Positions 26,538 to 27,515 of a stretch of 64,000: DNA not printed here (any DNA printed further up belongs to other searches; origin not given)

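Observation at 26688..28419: Adjacent cohesin-like and dockerin-like genes: a minimal surface protein-docking pair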

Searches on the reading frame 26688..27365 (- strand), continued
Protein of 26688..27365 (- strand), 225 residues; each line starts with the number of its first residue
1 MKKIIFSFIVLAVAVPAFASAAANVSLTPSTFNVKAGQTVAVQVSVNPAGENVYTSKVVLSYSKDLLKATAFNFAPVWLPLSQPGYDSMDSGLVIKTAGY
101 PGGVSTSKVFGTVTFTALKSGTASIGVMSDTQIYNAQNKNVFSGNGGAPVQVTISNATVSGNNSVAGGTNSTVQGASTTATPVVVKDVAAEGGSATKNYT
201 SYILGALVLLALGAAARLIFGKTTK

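Call 22: find_related_loci(query=A2, collection=genome_contigs, flank=6000)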
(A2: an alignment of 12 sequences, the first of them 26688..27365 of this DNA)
Query A2 (225 aa) in genome_contigs; peptide patterns used: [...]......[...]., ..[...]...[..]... (x = any residue, [..] = any of these).
96 stretches matched a pattern; 71 encode a relative of the query (tblastn E <= 1e-3); 71 distinct loci.
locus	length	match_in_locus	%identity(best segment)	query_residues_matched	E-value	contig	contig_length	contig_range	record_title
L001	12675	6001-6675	84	1-225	4e-102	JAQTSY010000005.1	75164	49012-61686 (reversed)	MAG: Candidatus Paceibacterota bacterium isolate STB_28 NODE_716_length_75164_cov_7.728747_Sandtown_B, whole genome shot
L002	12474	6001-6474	48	1-157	1e-39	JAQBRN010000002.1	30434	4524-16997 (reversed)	MAG: Parcubacteria group bacterium isolate RYN_400 scaffold_2865745, whole genome shotgun sequence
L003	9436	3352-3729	52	21-144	7e-37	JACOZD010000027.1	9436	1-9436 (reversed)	MAG: Candidatus Taylorbacteria bacterium isolate NC_groundwater_196_Ag_S-0.1um_53_10 S4_GD2017_2_S1_scaffold_5058, whole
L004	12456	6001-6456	45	1-150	3e-36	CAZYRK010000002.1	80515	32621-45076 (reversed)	MAG TPA_asm: uncultured Candidatus Saccharibacteria bacterium isolate SRP128015_co1_279 genome assembly, contig: NODE_13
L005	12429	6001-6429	48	2-140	7e-36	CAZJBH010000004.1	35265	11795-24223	MAG TPA_asm: uncultured Candidatus Saccharibacteria bacterium isolate SRP332253_co2_128 genome assembly, contig: NODE_10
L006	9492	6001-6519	43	1-177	3e-35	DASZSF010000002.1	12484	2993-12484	MAG TPA_asm: Candidatus Paceibacterota bacterium isolate SMAG_U6043 k141_414273, whole genome shotgun sequence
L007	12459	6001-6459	43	3-153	2e-33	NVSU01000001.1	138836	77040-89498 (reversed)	MAG: Candidatus Wolfebacteria bacterium isolate NORP133 Contig_source1383C_328, whole genome shotgun sequence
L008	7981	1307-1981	34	5-225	2e-33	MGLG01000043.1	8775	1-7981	MAG: Candidatus Yanofskybacteria bacterium RIFOXYD1_FULL_42_10 rifoxyd1_full_scaffold_5925, whole genome shotgun sequenc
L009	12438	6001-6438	46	5-147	4e-33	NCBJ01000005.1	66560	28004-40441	MAG: Parcubacteria group bacterium 21-54-25 04302015_21_scaffold_33, whole genome shotgun sequence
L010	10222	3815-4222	46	5-144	6e-33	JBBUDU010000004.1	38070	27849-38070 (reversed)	MAG: Patescibacteria group bacterium isolate H41-bin073_1 H41_bin073_1_000000000004, whole genome shotgun sequence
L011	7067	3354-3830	41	1-158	1e-32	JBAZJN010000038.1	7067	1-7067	MAG: Patescibacteria group bacterium isolate SO_2017_LW4_120 scaffold_20654_c1_LW137-91_2017, whole genome shotgun seque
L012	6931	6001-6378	51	22-146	3e-32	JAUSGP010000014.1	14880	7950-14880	MAG: bacterium isolate E14_metabat.bin.13 E14_k141_1248885, whole genome shotgun sequence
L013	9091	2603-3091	43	1-154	3e-32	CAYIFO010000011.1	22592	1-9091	MAG TPA_asm: uncultured Candidatus Saccharibacteria bacterium isolate ERP119705_co18_164 genome assembly, contig: NODE_2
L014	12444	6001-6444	45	1-143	1e-31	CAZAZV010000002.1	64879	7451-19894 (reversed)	MAG TPA_asm: uncultured Candidatus Saccharibacteria bacterium isolate SRP271791_co2_66 genome assembly, contig: NODE_30_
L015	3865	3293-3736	45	3-144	1e-31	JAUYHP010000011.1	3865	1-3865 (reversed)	MAG: bacterium isolate C24_maxbin.158_sub C24_k141_313606, whole genome shotgun sequence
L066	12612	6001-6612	32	14-220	4e-18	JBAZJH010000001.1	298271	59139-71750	MAG: Candidatus Paceibacterota bacterium isolate SO_2017_LW4_115 scaffold_101_c1_LW137-91_2017, whole genome shotgun seq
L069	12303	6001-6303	33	23-121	1e-14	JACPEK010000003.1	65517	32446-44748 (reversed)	MAG: Candidatus Brennerbacteria bacterium isolate NC_groundwater_333_Ag_B-0.1um_54_13 GD18-4_B1_scaffold_479377, whole g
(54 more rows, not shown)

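Call 43: find_homologous_proteins(query=L066:4957-6729:+, max_evalue=0.001)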
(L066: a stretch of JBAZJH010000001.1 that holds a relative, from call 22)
Query L066:4957-6729:+ (591 aa): 17 proteins with E <= 0.001 among 8000 candidates.
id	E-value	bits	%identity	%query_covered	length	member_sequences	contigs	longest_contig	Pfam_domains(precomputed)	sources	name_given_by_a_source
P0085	0.0e+0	1245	100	97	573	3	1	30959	PF00404.25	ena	-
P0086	1.7e-235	801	65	100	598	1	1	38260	-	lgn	-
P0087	3.2e-181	622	53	100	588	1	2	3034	PF00404.25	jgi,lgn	-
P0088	5.3e-126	439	42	100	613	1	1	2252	-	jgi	-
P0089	3.9e-124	433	48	86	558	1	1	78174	-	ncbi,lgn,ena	-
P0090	3.6e-122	427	47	84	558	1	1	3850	-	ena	-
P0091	1.2e-121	425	43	92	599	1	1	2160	-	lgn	-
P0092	4.4e-121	423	42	93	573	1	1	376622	-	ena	-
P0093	6.5e-50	188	38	15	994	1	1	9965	-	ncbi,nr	ncbi:MAG: hypothetical protein HY784_05650, partial [Chloroflexi bacterium]|nr:hypothetical protein 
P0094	5.4e-29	119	38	15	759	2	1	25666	PF00041.28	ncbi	-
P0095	1.5e-18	85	38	14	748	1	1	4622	PF01839.30,PF13517.13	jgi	-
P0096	3.9e-13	67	33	21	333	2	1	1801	-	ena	-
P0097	4.2e-13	67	33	21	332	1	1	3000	-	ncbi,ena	-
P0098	3.0e-10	57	44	15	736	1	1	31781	-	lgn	-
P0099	2.5e-7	48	45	13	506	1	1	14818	-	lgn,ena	-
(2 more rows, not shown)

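Call 48: search_protein_representatives(alignment_id=A1)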
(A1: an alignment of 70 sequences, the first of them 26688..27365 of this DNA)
Query: 70 sequences, 244 profile positions. Proteins with E-value up to 0.001 (for the whole library): 6011; up to 1e-10: 1337; up to 1e-30: 621. The best 150 are listed.
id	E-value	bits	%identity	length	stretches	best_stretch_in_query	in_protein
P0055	1.7e-81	289.8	-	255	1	1-243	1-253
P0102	6.8e-81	287.8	-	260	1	1-242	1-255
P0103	1.3e-79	283.7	-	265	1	1-241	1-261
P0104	9.9e-78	277.5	-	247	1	1-242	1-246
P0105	1.1e-77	277.4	-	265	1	3-242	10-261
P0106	1.5e-77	276.9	-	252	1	1-241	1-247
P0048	9.1e-77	274.3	-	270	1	1-243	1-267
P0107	1.3e-76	273.8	-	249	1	4-241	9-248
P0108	1.4e-76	273.7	-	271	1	1-243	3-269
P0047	1.9e-76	273.3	-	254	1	1-242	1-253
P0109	6.0e-76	271.6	-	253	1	1-241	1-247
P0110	1.8e-75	270.1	-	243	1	1-242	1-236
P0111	3.0e-75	269.3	-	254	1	4-242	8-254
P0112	3.2e-75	269.3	-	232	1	14-242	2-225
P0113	6.5e-75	268.3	-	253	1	1-241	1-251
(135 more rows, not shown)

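Call 54: predict_structure(alignment_id=A6)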
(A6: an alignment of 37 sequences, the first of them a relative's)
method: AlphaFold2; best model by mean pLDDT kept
length: 573 residues; sequences in the alignment: 37
mean_pLDDT: 78.5   pTM: 0.42
mean pLDDT of the five models: 78.5, 78.5, 75.4, 74.9, 71.7
residues with pLDDT >= 90: 193; 70-90: 239; 50-70: 70; < 50: 71
segments of 3 or more residues with pLDDT < 50: 1-5, 150-162, 263-277, 331-337, 484-486, 488-496, 498-515
pLDDT, mean of each block of 10 residues (from residue 1): 51 78 74 83 89 85 76 67 80 83 85 84 88 80 62 36 68 96 96 93 91 85 93 95 88 89 43 50 84 80 77 80 70 47 90 95 92 94 97 92 68 94 89 97 95 90 84 90 50 42 40 47 63 90 84 77 89 77
secondary structure, 60 per line:
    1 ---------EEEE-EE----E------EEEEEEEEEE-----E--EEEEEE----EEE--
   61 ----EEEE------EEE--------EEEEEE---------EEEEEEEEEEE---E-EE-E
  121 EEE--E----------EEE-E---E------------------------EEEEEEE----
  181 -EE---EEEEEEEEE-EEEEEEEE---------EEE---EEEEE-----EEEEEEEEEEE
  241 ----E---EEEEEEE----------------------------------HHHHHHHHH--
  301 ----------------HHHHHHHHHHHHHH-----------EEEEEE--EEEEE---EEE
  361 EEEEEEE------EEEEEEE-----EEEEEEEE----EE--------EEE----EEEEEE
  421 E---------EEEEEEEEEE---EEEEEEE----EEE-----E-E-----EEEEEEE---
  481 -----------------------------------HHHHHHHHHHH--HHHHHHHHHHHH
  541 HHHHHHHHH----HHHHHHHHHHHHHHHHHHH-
elements in order: E10-13 E28-37 E46-51 E56-58 E65-68 E75-77 E86-91 E101-111 E120-123 E137-139 E170-176 E187-195 E197-204 E214-216 E220-224 E230-240 E249-255 H290-298 H317-330 E342-347 E350-354 E358-367 E374-380 E386-393 E408-410 E415-421 E431-440 E444-450 E455-457 E471-477 H516-526 H529-549 H554-572
